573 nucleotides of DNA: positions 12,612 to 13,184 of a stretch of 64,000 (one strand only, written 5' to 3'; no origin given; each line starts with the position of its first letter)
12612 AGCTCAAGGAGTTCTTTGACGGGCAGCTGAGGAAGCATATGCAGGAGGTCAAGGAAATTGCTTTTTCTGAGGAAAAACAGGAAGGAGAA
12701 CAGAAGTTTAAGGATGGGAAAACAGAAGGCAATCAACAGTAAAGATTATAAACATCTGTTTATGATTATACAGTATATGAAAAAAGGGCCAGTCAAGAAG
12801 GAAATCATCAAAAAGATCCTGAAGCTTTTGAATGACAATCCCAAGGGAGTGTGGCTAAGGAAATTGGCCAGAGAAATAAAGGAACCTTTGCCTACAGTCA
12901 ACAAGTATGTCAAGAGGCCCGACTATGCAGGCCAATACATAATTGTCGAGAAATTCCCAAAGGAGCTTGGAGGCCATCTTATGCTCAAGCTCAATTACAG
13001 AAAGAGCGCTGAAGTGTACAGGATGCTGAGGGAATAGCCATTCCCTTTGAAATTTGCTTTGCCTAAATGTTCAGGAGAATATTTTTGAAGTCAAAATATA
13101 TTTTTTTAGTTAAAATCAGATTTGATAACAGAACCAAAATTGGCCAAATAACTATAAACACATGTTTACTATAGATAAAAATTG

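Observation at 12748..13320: Array of four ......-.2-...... operators linking a small wHTH gene to the ftsZ promoter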

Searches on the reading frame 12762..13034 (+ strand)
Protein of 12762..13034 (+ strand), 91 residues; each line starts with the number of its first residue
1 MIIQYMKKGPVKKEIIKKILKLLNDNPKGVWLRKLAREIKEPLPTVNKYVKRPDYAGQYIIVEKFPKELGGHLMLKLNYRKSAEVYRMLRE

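Call 7: search_protein_families(library=pfam, proteins=[window:12762-13034:+], max_evalue=1)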
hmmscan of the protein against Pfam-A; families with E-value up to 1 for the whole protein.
window:12762-13034:+ (91 aa): 3 families
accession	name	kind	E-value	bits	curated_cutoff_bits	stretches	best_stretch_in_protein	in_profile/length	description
PF13412.12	HTH_24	-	0.0027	17.7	21.9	1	14-52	3-40/48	Winged helix-turn-helix DNA-binding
PF13228.11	DUF4037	-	0.11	13.7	22.1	1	15-69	24-83/101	Domain of unknown function (DUF4037)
PF09339.16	HTH_IclR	-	0.11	12.8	22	1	18-50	7-39/52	IclR helix-turn-helix domain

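Call 8: search_protein_families(library=ncbifam, proteins=[window:12762-13034:+], max_evalue=1)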
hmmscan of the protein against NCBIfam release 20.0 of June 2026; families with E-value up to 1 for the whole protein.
window:12762-13034:+ (91 aa): 0 families

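Call 10: find_homologous_proteins(query=window:12762-13034:+, max_evalue=0.001)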
Query window:12762-13034:+ (91 aa): 3 proteins with E <= 0.001 among 3 candidates.
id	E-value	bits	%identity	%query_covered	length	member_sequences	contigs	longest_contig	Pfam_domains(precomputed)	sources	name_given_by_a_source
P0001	2.3e-48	180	100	95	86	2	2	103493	-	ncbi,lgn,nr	ncbi:MAG: hypothetical protein HYX24_02265 [Candidatus Aenigmarchaeota archaeon]|nr:hypothetical pro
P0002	3.1e-39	151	80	95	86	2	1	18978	-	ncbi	-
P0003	4.8e-38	147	76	95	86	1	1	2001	-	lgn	-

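Call 12: find_encoding_contigs(protein=P0002, flank=6000)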
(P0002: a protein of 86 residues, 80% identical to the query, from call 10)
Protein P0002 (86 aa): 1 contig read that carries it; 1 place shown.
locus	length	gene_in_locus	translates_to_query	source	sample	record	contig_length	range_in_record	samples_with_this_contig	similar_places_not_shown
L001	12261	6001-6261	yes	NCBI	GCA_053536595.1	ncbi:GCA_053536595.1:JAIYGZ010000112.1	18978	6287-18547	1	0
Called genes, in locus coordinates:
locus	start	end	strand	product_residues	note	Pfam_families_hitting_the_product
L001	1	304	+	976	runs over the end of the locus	PF00270:DEAD, PF04851:ResIII, PF00271:Helicase_C, PF19306:WHD_Lhr, PF08494:DEAD_assoc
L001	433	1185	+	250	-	-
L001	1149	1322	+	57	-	-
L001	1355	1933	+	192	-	-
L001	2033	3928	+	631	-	-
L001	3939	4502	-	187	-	-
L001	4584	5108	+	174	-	PF13521:AAA_28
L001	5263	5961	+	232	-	PF00254:FKBP_C, PF22199:FKBP26_IF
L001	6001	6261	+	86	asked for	-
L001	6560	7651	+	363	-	PF00091:Tubulin, PF12327:FtsZ_C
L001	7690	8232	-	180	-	PF00709:Adenylsucc_synt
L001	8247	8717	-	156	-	PF00709:Adenylsucc_synt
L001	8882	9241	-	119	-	-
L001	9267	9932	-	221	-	PF01966:HD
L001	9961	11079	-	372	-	PF00288:GHMP_kinases_N, PF08544:GHMP_kinases_C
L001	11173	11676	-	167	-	PF00293:NUDIX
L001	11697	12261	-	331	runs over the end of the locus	?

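Call 13: find_encoding_contigs(protein=P0003, flank=6000)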
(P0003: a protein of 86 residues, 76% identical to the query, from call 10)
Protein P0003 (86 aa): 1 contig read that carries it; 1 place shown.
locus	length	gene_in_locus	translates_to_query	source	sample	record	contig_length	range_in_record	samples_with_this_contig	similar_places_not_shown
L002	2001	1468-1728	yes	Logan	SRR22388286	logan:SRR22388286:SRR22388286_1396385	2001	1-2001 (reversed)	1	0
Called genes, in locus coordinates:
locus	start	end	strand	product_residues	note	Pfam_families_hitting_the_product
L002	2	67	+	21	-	?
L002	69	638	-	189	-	-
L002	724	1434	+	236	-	PF00254:FKBP_C (weak), PF22199:FKBP26_IF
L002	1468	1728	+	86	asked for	-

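Call 21: search_protein_representatives(protein=window:12777-13034:+)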
Query: 86 residues. Proteins with E-value up to 0.001 (for the whole library): 9; up to 1e-10: 2; up to 1e-30: 0. The best 9 are listed.
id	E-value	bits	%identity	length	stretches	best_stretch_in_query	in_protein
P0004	3.5e-19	84.8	57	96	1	2-73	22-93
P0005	2.6e-18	82.0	53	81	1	1-73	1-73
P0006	1.5e-10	57.2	44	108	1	3-74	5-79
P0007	2.8e-08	50.0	31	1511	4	13-48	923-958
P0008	3.0e-07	46.7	30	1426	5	16-78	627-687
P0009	4.4e-05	39.8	55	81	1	11-48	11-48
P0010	5.1e-05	39.6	54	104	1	6-46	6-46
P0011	7.9e-05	39.0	37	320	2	7-64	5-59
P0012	1.8e-04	37.8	53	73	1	3-46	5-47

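Call 23: find_encoding_contigs(protein=P0004, flank=4000, max_places=3)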
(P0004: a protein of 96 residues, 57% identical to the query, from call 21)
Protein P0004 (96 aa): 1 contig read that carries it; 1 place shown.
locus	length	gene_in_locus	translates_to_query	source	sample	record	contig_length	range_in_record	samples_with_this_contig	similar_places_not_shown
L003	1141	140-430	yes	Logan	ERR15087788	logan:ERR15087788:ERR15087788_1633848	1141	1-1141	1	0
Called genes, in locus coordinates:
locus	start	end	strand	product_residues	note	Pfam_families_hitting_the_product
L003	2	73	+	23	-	?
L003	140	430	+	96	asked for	-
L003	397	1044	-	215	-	PF00730:HhH-GPD, PF14520:HHH_5 (faint), PF00633:HHH (weak)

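Call 24: find_encoding_contigs(protein=P0005, flank=4000, max_places=3)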
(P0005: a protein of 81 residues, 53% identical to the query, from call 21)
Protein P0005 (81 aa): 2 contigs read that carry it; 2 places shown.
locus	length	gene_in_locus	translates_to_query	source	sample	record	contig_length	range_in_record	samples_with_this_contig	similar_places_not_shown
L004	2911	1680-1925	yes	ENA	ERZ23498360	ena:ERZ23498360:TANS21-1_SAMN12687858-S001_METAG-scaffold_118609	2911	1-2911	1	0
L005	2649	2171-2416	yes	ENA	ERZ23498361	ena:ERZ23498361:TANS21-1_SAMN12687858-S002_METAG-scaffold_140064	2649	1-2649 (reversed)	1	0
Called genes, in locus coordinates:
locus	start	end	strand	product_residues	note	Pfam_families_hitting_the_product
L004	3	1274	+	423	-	?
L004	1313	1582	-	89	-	PF01247:Ribosomal_L35Ae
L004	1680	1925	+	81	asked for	-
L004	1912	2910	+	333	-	?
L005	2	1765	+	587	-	?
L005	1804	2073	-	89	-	PF01247:Ribosomal_L35Ae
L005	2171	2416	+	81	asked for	-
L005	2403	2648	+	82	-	?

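Call 28: search_protein_families(library=pfam, proteins=[L004:1912-2910:+, L004:3-1274:+], max_evalue=0.01)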
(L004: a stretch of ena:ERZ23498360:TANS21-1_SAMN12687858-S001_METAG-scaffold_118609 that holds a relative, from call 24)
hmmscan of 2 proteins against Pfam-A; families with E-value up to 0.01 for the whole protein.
L004:1912-2910:+ (333 aa): 0 families

L004:3-1274:+ (423 aa): 1 family
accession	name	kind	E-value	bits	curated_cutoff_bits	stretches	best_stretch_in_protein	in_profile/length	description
PF00526.23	Dicty_CTDC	-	0.0084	16.3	27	1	286-303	2-19/24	Dictyostelium (slime mold) repeat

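Call 35: find_related_loci(query=A2, collection=genome_contigs, flank=6000)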
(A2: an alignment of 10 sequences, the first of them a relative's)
Query A2 (86 aa) in genome_contigs; peptide patterns used: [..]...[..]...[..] (x = any residue, [..] = any of these).
22 stretches matched a pattern; 14 encode a relative of the query (tblastn E <= 1e-3); 14 distinct loci.
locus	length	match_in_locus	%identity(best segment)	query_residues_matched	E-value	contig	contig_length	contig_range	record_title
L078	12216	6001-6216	60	1-72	2e-25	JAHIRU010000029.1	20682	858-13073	MAG: Nanoarchaeota archaeon isolate MM_PC_MetaG.mb.142 MM_PC_MetaG.mb.142_k141_453983, whole genome shotgun sequence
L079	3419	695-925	51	3-76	8e-19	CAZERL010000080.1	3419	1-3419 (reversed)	MAG TPA_asm: uncultured archaeon isolate SRP178908_co1_104 genome assembly, contig: NODE_28350_length_3419_cov_8.405767,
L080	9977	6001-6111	57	11-47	9e-11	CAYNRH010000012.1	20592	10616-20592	MAG TPA_asm: uncultured archaeon isolate binchicken_co357_130 genome assembly, contig: NODE_992_length_20592_cov_10.2398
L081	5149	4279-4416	52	1-46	2e-10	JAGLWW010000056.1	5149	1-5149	MAG: Candidatus Aenigmatarchaeota archaeon isolate RS_12_33 ZL285.bin.33.fa_56, whole genome shotgun sequence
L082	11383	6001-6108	56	11-46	2e-9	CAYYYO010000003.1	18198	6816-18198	MAG TPA_asm: uncultured archaeon isolate binchicken_co256_318 genome assembly, contig: NODE_6604_length_18198_cov_9.5068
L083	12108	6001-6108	56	11-46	4e-9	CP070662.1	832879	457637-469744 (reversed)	MAG: archaeon isolate bin779 chromosome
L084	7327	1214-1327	53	9-46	6e-9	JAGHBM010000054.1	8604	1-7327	MAG: Candidatus Aenigmatarchaeota archaeon isolate AUK256 PB_MBMC_210_c_000000000054, whole genome shotgun sequence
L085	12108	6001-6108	47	11-46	4e-8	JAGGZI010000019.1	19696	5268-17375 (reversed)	MAG: Candidatus Aenigmatarchaeota archaeon isolate AUK200 PB_MBMC_154_c_000000000015, whole genome shotgun sequence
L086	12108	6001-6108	53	11-46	2e-8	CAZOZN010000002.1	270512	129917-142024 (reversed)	MAG TPA_asm: uncultured archaeon isolate SRP332253_co2_203 genome assembly, contig: NODE_12_length_270512_cov_10.793080,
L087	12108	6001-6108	42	11-46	2e-6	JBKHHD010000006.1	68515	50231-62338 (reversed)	MAG: Candidatus Aenigmatarchaeota archaeon isolate D1M06_85 NODE_84_length_68515_cov_47.073386, whole genome shotgun seq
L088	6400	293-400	42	11-46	2e-6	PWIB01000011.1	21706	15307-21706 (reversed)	MAG: Candidatus Aenigmatarchaeota archaeon isolate T1Sed10_105 T1-Sed10-C1951, whole genome shotgun sequence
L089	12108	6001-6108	42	11-46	3e-6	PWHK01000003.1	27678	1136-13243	MAG: Candidatus Aenigmatarchaeota archaeon isolate T1Sed10_130 T1-Sed10-C1229, whole genome shotgun sequence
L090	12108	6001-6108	42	11-46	4e-6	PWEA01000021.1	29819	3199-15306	MAG: Candidatus Aenigmatarchaeota archaeon isolate T1Sed10_94 T1-Sed10-C1050, whole genome shotgun sequence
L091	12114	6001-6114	39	9-46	1e-4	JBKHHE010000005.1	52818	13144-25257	MAG: Candidatus Aenigmatarchaeota archaeon isolate D1M06_87 NODE_155_length_52818_cov_158.762106, whole genome shotgun s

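Call 46: predict_structure(alignment_id=A3)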
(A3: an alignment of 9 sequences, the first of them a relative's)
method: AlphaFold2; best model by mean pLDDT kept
length: 86 residues; sequences in the alignment: 9
mean_pLDDT: 86.6   pTM: 0.76
mean pLDDT of the five models: 86.6, 85.7, 85.7, 84.3, 83.1
residues with pLDDT >= 90: 51; 70-90: 25; 50-70: 9; < 50: 1
segments of 3 or more residues with pLDDT < 50: none
pLDDT, mean of each block of 10 residues (from residue 1): 73 93 92 94 91 90 74 87 84
secondary structure, 60 per line:
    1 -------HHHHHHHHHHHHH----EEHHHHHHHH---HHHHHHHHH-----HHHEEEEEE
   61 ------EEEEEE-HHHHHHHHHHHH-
elements in order: H8-20 H27-34 H38-46 E55-60 E67-72 H74-85

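Call 53: search_protein_families(library=pfam, proteins=[L078:6221-7363:+, L079:925-2064:+, L004:1912-2910:+, L079:12-500:+], max_evalue=0.1)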
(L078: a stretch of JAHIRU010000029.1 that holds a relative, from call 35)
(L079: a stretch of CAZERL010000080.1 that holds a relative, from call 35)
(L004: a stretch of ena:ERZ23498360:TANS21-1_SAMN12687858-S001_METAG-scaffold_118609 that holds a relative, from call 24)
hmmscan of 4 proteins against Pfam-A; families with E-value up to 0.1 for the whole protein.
L078:6221-7363:+ (381 aa): 2 families
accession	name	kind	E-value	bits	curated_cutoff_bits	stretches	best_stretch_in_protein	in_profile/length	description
PF14528.11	LAGLIDADG_3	-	1.9e-10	41.3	22.5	1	220-295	2-82/82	LAGLIDADG-like domain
PF15943.11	YdaS_toxin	-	0.065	13.5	30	0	38-57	3-22/65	Bacterial toxin YdaS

L079:925-2064:+ (380 aa): 6 families
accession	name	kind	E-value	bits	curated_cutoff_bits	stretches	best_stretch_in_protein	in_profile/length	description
PF14528.11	LAGLIDADG_3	-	8.4e-12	45.6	22.5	1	214-294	2-82/82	LAGLIDADG-like domain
PF12840.13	HTH_20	-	2.8e-07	30.8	27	1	319-365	3-49/51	Helix-turn-helix domain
PF25212.1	HVO_A0114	-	0.0032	17.7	27.6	1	321-373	23-75/84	HVO_A0114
PF13412.12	HTH_24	-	0.032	14.2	21.9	1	325-365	8-48/48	Winged helix-turn-helix DNA-binding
PF22979.2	HTH_69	-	0.07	13.5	27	0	333-366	25-58/69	Winged helix-turn-helix domain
PF24266.1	HTH_HVO_0163_N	-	0.092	13.3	31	0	320-370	2-52/70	HVO_0163, N-terminal HTH domain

L004:1912-2910:+ (333 aa): 0 families

L079:12-500:+ (163 aa): 1 family
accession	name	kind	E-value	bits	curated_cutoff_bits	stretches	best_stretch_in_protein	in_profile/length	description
PF00078.32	RVT_1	-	3.6e-11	43.6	29.6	1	12-125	91-205/205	Reverse transcriptase (RNA-dependent DNA polymerase)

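Call 54: fold_search(model_id=the predicted structure, library=pdb)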
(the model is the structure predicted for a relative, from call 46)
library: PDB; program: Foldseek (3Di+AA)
matches with E <= 10: 1125; with E <= 0.001: 0
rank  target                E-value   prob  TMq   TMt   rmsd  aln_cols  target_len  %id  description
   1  3bpx_B                2.6e-03  1.00  0.72  0.47   2.5        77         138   18  Crystal Structure of MarR (released 2008-05-20)
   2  4zzl_B                8.1e-03  1.00  0.68  0.46   2.8        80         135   15  MexR R21W derepressor mutant causing multidrug resistance in P. aeruginosa by mexAB-oprM efflux pump expression (released 2016-07-27)
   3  7kua                  8.6e-03  1.00  0.71  0.43   2.5        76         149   16  Crystal structure of the MarR family transcriptional regulator from Pseudomonas putida bound to Indole 3 acetic acid (released 2021-12-01)
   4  4zzl_A                9.2e-03  1.00  0.68  0.43   2.8        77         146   16  MexR R21W derepressor mutant causing multidrug resistance in P. aeruginosa by mexAB-oprM efflux pump expression (released 2016-07-27)
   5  4fht_A                9.8e-03  1.00  0.70  0.45   2.8        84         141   18  Crystal Structure of the PcaV transcriptional regulator from Streptomyces coelicolor in complex with its natural ligan (released 2013-04-24)
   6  5eri                  1.0e-02  1.00  0.67  0.40   2.8        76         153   25  MarR Protein from Peptoclostridium difficile DA00132 (released 2016-11-16)
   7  7el3_A                1.3e-02  1.00  0.68  0.45   2.3        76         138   16  Crystal structure of HpaR-DNA complex from Acinetobacter baumannii (released 2022-01-19)
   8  6j05_A                1.3e-02  1.00  0.65  0.57   3.9        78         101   17  Structures of two ArsR As(III)-responsive repressors: implications for the mechanism of derepression (released 2019-07-03)
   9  6xjf_B                1.4e-02  1.00  0.63  0.54   4.1        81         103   15  X-ray crystal structure of Pyrococcus furiosus general transcription factor TFE-alpha (SeMet labeled protein) (released 2020-07-08)
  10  3r0a_A                1.4e-02  1.00  0.58  0.44   4.3        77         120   14  Possible transcriptional regulator from Methanosarcina mazei Go1 (gi 21227196) (released 2011-03-23)
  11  1lnw_D                1.5e-02  1.00  0.69  0.45   2.5        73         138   16  CRYSTAL STRUCTURE OF THE MEXR REPRESSOR OF THE MEXAB-OPRM MULTIDRUG EFFLUX OPERON OF PSEUDOMONAS AERUGINOSA (released 2002-09-11)
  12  6fi9_A                1.5e-02  1.00  0.64  0.41   2.8        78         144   15  Crystal Structure of a zinc-responsive MarR family member, Lactococcus lactis ZitR (released 2019-02-20)
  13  3vod_B                1.6e-02  1.00  0.70  0.47   2.7        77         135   14  Crystal Structure of mutant MarR C80S from E.coli (released 2013-03-06)
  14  3h0d_B                1.6e-02  0.96  0.45  0.30   6.4        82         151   21  Crystal structure of CtsR in complex with a 26bp DNA duplex (released 2009-06-30)
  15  3bpv                  1.7e-02  1.00  0.71  0.47   2.5        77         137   18  Crystal Structure of MarR (released 2008-05-20)
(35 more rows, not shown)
